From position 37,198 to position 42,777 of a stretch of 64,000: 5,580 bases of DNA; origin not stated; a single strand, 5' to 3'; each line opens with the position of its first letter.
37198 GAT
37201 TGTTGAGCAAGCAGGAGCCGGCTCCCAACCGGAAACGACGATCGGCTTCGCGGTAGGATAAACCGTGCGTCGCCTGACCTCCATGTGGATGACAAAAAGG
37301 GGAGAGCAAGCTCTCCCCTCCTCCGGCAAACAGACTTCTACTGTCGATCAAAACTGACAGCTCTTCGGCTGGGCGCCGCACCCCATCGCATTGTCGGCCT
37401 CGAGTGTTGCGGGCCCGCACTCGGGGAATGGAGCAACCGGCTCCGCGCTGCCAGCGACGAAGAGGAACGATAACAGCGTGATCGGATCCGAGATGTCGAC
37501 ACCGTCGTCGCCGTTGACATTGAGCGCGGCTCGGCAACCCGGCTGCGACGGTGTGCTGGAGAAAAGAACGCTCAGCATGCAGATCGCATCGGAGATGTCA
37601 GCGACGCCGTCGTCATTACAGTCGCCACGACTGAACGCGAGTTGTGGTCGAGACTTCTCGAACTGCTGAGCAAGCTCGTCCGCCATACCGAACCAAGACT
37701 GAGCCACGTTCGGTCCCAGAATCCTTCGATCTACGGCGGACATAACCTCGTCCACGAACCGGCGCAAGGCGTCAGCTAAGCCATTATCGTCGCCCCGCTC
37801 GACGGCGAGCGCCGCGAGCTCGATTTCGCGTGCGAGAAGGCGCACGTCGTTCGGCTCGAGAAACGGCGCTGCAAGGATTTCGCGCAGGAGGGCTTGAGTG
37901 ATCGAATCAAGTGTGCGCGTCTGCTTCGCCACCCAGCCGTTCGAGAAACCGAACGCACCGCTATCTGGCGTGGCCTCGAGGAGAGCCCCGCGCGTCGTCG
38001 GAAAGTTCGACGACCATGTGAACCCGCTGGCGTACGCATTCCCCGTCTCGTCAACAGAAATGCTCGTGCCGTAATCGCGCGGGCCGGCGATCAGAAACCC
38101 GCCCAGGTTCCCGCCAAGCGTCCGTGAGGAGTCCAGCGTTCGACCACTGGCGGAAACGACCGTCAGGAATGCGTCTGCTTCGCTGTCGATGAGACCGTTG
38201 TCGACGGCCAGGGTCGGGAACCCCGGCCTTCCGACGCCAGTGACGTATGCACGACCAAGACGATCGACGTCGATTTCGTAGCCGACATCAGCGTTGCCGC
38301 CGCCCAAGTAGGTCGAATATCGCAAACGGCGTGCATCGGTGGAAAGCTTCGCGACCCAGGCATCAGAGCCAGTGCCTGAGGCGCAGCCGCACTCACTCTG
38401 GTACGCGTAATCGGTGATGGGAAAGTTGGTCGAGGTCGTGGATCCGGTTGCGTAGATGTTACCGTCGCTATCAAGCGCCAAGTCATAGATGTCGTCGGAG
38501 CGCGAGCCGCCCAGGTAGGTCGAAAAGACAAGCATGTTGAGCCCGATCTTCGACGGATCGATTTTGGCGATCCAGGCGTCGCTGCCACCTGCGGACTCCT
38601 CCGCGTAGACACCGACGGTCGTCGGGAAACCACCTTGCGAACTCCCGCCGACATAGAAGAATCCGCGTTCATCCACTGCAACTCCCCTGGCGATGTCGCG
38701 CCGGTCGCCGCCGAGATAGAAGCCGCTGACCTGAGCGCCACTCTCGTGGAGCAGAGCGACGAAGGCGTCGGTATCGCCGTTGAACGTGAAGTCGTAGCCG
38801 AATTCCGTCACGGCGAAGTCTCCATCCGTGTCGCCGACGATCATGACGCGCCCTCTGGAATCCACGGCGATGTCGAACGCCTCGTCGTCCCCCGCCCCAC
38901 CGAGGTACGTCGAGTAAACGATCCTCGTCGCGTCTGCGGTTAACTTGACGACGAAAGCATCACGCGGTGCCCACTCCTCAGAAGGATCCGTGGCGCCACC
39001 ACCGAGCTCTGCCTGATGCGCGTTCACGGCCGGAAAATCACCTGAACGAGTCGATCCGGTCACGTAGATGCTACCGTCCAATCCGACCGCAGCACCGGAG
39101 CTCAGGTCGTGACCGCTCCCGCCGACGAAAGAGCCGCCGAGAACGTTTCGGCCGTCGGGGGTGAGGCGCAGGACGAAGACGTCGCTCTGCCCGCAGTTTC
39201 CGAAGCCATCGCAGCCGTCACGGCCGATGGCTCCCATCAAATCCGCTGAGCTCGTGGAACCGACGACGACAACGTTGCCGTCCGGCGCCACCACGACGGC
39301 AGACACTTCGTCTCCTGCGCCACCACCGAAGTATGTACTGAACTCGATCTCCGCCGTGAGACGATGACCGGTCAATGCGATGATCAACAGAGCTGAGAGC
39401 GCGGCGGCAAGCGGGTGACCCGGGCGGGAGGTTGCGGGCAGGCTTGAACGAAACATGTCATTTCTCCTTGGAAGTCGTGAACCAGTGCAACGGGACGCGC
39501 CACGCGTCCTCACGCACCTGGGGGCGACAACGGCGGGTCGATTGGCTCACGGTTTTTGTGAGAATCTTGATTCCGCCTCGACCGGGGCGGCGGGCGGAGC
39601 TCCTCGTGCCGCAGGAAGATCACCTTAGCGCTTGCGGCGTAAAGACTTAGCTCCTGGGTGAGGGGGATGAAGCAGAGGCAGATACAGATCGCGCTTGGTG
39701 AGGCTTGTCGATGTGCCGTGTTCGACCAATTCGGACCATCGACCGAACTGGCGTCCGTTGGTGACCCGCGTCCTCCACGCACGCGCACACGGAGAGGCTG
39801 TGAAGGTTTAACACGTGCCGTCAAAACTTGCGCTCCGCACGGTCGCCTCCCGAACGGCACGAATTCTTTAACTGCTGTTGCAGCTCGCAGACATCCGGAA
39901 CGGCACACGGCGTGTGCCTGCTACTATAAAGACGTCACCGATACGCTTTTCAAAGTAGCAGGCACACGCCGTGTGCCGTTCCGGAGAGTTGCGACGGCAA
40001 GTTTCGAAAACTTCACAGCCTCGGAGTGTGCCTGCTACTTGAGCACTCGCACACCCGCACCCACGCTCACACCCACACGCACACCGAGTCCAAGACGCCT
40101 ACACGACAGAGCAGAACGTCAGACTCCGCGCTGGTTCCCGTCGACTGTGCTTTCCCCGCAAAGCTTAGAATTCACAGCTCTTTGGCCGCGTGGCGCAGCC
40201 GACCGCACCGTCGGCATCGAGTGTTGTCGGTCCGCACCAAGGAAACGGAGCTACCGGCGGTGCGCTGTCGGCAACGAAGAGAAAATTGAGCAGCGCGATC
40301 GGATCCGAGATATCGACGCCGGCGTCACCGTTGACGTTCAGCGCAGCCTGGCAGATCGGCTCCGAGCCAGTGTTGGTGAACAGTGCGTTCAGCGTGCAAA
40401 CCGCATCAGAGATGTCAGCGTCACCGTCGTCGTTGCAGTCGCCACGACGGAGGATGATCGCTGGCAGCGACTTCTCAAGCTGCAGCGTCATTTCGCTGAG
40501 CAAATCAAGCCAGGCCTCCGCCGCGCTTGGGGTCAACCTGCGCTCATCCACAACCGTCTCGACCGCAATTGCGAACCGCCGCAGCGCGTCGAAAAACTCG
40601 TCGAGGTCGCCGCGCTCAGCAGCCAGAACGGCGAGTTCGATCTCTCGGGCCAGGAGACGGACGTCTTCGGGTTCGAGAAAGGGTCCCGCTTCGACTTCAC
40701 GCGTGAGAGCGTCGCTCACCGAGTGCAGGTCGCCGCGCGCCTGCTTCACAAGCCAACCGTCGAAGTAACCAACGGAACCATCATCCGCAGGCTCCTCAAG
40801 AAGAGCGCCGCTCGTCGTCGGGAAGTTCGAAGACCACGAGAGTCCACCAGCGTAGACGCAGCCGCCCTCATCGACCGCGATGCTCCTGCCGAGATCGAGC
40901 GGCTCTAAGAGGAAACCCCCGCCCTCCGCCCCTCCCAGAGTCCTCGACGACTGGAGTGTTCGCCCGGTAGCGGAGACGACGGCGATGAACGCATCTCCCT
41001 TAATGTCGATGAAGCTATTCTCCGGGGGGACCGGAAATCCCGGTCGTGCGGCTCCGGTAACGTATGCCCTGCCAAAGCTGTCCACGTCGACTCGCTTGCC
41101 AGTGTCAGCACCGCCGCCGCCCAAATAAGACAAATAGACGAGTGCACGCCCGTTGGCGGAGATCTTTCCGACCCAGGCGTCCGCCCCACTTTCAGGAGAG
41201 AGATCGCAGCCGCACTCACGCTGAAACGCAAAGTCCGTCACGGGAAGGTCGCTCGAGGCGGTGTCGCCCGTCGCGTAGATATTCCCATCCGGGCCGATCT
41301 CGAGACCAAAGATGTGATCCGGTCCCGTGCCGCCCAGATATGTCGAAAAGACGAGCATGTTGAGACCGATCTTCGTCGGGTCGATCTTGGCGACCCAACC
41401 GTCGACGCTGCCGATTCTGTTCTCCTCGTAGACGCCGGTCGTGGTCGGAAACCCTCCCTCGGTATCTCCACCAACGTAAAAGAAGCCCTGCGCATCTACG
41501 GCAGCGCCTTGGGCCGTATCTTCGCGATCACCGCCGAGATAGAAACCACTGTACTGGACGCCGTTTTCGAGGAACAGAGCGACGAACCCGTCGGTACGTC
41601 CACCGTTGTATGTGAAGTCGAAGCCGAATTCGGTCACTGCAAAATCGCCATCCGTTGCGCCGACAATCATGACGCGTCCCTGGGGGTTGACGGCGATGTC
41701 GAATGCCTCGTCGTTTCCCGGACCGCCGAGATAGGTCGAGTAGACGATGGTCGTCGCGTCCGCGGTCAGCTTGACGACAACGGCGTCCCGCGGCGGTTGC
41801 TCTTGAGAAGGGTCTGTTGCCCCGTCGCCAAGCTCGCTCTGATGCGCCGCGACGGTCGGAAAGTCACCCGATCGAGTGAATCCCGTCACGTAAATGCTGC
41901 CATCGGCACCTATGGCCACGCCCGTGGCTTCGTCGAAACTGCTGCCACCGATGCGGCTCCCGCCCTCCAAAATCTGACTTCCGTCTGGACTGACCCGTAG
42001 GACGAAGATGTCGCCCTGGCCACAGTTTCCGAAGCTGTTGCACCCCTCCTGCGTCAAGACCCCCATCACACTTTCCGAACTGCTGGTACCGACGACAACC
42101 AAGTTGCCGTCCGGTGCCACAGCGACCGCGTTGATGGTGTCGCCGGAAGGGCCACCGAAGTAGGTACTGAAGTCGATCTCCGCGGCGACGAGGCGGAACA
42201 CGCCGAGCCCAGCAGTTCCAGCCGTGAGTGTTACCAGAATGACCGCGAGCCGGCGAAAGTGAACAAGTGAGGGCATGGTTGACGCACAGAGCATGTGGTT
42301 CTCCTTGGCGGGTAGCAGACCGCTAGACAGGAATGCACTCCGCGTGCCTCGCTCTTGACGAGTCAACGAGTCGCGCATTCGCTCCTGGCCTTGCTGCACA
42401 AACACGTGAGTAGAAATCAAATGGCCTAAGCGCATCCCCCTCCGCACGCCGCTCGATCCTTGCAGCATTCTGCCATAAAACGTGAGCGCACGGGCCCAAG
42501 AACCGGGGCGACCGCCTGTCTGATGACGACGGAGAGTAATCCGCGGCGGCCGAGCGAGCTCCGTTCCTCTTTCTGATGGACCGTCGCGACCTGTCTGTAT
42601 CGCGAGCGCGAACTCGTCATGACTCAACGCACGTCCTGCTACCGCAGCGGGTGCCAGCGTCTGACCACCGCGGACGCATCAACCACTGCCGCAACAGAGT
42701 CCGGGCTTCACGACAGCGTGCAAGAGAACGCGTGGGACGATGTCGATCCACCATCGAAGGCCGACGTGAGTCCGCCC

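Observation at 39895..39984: Perfect 31-bp inverted repeat with nested palindromes between the tandem SBBP paralogs. Member of a small repeated palindromic element family.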

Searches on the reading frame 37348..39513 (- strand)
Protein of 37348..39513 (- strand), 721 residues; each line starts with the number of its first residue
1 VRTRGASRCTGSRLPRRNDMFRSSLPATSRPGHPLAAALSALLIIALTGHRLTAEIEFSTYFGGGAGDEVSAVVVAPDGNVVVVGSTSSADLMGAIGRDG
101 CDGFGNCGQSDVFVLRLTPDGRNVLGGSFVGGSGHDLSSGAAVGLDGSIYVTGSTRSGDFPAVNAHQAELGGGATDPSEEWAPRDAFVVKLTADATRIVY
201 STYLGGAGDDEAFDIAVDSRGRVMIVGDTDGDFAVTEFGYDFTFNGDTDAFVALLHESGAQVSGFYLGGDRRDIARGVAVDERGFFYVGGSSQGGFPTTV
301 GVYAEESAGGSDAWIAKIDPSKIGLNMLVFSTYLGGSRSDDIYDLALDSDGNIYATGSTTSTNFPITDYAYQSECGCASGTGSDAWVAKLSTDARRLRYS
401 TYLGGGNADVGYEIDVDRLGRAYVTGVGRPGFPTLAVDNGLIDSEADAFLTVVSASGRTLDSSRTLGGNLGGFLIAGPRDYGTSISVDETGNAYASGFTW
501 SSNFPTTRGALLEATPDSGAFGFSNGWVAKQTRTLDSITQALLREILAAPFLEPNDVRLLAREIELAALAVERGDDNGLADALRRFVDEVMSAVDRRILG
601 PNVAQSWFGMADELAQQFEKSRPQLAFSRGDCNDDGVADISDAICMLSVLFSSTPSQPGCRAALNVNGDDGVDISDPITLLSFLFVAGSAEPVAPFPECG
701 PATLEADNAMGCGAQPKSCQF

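Call 9: search_protein_families(library=pfam, proteins=[window:37348-39513:-])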
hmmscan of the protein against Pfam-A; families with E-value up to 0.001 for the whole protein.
window:37348-39513:- (721 aa): 1 family
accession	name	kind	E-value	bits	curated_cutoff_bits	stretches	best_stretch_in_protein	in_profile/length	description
PF06739.17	SBBP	-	5.9e-42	141.8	20.5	5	329-365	1-38/38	Beta-propeller repeat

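Call 49: find_encoding_contigs(protein=window:37348-39456:-, flank=10000, max_places=10)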
Protein window:37348-39456:- (702 aa): no gene with exactly this product is on record in the collection.

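Call 50: find_homologous_proteins(query=window:37348-39456:-, max_evalue=1e-30)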
Query window:37348-39456:- (702 aa): 7295 proteins with E <= 1e-30 among 8000 candidates; the best 120 are listed.
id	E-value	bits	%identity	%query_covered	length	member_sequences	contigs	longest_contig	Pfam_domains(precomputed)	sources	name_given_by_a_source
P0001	0.0e+0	1560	100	100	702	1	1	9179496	PF06739.18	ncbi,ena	-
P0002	1.2e-274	931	63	97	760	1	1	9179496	PF06739.18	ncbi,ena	-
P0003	1.5e-196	673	52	95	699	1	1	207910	PF06739.18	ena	-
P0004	4.4e-163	562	46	95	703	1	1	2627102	PF06739.18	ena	-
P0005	4.3e-143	496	38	65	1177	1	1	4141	PF25778.2,PF06739.18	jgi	jgi:hypothetical protein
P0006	4.4e-140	486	36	64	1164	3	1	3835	PF25778.2,PF06739.18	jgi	jgi:hypothetical protein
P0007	2.2e-135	471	39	65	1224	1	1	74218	PF03160.21,PF25778.2,PF13620.13,PF06739.18,PF13946.12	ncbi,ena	-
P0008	3.9e-133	464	37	65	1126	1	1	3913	PF25778.2,PF06739.18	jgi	jgi:hypothetical protein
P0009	2.2e-132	461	36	69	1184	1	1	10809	PF17164.11,PF25778.2,PF06739.18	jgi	jgi:hypothetical protein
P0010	4.1e-129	450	37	66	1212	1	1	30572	PF25778.2,PF06739.18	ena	-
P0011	1.2e-128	449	34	66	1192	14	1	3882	PF13540.13,PF25778.2,PF01436.28,PF06739.18,PF06988.17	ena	-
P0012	5.7e-127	443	36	64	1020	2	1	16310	PF25778.2,PF06739.18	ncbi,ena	-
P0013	4.6e-121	424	37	65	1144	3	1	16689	PF17164.11,PF13620.13,PF06739.18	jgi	-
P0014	2.3e-117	411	37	65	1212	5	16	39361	PF25778.2,PF06739.18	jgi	jgi:hypothetical protein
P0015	3.3e-117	411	37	64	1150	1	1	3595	PF25778.2,PF06739.18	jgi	jgi:hypothetical protein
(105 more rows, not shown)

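Call 51: list_cluster_members(proteins=[P0001, P0003, P0004])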
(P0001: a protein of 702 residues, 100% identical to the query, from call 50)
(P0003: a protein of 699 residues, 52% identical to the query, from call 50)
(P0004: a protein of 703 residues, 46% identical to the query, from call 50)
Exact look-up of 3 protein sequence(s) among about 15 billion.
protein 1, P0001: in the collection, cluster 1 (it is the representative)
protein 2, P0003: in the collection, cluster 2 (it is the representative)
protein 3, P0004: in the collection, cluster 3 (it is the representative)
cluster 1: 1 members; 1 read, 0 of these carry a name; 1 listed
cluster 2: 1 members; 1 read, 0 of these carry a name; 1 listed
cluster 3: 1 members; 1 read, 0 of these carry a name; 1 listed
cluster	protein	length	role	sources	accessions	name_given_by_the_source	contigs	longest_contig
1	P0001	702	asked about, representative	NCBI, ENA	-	-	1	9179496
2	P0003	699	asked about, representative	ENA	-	-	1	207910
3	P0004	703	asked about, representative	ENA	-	-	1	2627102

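Call 52: find_encoding_contigs(protein=P0001, flank=10000, max_places=5)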
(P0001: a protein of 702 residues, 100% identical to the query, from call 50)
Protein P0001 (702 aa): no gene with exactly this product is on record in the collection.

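Call 53: find_encoding_contigs(protein=P0003, flank=10000, max_places=3)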
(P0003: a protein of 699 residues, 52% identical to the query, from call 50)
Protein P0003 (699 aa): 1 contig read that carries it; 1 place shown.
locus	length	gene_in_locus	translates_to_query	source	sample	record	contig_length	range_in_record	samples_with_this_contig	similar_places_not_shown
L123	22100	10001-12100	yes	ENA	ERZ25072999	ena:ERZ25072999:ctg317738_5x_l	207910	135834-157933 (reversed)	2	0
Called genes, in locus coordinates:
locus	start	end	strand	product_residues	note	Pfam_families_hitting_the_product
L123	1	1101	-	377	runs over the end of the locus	PF07610:DUF1573, PF22544:HYDIN_VesB_CFA65-like_Ig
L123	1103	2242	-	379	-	PF07610:DUF1573, PF22544:HYDIN_VesB_CFA65-like_Ig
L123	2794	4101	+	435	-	PF01142:TruD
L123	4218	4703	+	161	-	PF04961:FTCD_C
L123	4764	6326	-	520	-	PF03979:Sigma70_r1_1 (faint), PF00140:Sigma70_r1_2, PF04542:Sigma70_r2, PF04539:Sigma70_r3, PF04545:Sigma70_r4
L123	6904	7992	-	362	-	-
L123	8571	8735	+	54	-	-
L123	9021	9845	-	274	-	-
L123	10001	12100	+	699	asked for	PF06739:SBBP (faint)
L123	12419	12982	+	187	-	PF07638:Sigma70_ECF, PF08281:Sigma70_r4_2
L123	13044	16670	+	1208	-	PF00069:Pkinase, PF07714:PK_Tyr_Ser-Thr, PF23381:Beta-prop_IFT122_1st, PF25174:Beta-prop_THOC3, PF25175:Beta-prop_WDR5, PF24807:WD40_CDC20-Fz, PF25173:Beta-prop_WDR3_1st, PF24814:WD40_Prp19, +97 more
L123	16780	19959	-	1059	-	PF08126:Propeptide_C25 (faint), PF01364:Peptidase_C25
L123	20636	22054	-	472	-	PF07394:DUF1501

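Call 54: find_encoding_contigs(protein=P0004, flank=10000, max_places=3)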
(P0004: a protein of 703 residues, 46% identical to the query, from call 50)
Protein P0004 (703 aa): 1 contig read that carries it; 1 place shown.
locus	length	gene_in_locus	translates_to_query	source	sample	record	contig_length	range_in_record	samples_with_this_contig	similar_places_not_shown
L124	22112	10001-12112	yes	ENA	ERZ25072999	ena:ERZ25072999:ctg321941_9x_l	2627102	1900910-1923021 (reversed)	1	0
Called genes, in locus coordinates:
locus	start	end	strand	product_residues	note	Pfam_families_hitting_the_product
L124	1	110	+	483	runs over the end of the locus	PF00884:Sulfatase, PF01663:Phosphodiest (weak), PF16347:SGSH_C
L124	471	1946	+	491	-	PF13570:Beta-prop_ACSF4 (faint), PF13360:PQQ_2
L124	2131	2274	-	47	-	-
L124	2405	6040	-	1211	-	PF00932:LTD, PF13287:Fn3_assoc, PF13290:CHB_HEX_C_1, PF08757:CotH, PF00932:LTD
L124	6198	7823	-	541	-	PF07593:UnbV_ASPIC, PF07719:TPR_2 (faint), PF13432:TPR_16 (weak)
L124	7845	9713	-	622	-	PF13517:FG-GAP_3, PF01839:FG-GAP (weak), PF13517:FG-GAP_3 (weak)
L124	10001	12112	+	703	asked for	PF06739:SBBP (faint)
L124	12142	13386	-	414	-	PF11796:DUF3323, PF09664:DUF2399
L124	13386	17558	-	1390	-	PF13558:SbcC_Walker_B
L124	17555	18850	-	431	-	PF09661:DUF2398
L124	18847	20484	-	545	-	PF09660:DUF2397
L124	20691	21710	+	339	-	PF04087:DUF389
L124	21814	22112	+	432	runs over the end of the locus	-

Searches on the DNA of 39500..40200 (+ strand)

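Call 46: search_rna_families(source=window, start=39500, end=40200, threshold=evalue, max_evalue=1)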
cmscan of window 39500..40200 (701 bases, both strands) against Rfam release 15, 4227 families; matches with E-value up to 1: 1.
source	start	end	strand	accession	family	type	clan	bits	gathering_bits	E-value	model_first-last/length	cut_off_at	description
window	39884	39995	-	RF03976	MIR898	Gene; miRNA;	-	42.8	75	1.3e-07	1-154/154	no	MIR898 microRNA precursor family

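Call 62: search_dna_similar(query=window:39885-40045:+, collection=plasmids, mode=distant, max_evalue=0.01, max_rows=20)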
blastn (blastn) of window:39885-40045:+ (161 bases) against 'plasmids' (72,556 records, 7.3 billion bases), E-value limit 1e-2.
No match.

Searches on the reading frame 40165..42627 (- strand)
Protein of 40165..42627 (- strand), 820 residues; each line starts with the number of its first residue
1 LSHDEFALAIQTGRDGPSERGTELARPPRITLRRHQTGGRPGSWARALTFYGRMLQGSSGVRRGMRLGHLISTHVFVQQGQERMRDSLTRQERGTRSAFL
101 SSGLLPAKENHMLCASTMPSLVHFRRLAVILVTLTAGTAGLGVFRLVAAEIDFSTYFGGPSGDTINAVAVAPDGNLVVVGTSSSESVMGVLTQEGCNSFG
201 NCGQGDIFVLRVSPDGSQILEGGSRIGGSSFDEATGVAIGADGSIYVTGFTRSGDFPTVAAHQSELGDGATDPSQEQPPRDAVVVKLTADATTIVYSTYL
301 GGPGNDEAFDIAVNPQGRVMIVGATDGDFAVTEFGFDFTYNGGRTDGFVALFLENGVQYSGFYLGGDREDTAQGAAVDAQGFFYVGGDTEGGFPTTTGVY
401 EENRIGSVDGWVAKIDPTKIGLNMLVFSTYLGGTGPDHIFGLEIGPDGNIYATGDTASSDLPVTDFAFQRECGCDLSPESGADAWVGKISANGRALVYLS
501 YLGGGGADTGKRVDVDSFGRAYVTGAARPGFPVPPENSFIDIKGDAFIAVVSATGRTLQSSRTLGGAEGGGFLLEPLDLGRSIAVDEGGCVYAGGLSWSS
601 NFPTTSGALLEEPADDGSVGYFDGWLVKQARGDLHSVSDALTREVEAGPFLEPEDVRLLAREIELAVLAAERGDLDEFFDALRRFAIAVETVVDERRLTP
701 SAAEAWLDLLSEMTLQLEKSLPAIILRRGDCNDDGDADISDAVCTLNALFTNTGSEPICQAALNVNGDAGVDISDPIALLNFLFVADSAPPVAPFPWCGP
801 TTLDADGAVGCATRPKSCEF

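Call 9: search_protein_families(library=pfam, proteins=[window:40165-42627:-])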
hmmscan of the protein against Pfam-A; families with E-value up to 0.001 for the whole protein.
window:40165-42627:- (820 aa): 1 family
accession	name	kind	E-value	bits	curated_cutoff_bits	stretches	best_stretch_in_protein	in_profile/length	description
PF06739.17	SBBP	-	6e-23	80.9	20.5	1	498-525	2-30/38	Beta-propeller repeat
